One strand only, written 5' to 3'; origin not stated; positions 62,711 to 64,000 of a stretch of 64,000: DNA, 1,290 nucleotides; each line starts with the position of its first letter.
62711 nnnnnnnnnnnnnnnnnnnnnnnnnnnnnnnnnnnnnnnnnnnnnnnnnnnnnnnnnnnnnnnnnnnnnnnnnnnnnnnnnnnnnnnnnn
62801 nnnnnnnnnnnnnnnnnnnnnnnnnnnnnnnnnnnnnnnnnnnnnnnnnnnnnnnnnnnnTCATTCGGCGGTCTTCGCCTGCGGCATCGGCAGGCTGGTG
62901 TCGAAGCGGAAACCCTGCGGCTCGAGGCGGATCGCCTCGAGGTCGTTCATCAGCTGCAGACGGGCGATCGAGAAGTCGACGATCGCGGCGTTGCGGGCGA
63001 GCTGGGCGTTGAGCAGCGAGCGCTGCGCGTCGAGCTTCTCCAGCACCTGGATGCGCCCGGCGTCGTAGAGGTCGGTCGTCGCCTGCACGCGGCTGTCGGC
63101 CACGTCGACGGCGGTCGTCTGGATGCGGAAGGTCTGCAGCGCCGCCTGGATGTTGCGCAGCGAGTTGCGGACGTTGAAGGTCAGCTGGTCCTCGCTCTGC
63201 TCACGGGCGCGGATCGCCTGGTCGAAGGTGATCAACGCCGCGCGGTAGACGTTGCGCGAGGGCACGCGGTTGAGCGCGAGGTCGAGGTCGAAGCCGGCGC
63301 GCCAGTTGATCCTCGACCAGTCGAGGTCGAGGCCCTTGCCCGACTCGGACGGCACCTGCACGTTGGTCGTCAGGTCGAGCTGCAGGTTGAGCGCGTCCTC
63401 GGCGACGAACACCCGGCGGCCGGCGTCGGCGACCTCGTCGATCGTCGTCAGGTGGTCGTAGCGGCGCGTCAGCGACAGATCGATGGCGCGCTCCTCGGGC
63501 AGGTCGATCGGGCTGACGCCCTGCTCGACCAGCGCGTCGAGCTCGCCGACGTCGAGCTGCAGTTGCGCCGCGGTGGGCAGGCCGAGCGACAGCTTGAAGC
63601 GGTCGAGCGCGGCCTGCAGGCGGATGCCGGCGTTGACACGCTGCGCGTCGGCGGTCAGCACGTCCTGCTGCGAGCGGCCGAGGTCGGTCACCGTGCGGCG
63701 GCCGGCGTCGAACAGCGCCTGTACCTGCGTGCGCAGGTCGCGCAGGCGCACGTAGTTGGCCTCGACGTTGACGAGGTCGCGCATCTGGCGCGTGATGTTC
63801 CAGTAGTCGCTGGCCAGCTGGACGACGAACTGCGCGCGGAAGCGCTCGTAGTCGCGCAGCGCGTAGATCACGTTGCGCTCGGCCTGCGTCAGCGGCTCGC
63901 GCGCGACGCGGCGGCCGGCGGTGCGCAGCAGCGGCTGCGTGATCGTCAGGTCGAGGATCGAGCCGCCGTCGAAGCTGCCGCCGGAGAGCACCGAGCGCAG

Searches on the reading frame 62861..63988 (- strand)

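Call 48: search_protein_families(library=pfam, max_evalue=0.001, proteins=[window:62861-63988:-])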
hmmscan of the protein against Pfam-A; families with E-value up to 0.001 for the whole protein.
window:62861-63988:- (375 aa): 1 family
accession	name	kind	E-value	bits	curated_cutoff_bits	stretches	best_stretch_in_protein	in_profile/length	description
PF02321.23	OEP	-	2.6e-24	86.5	22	2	222-347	56-183/187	Outer membrane efflux protein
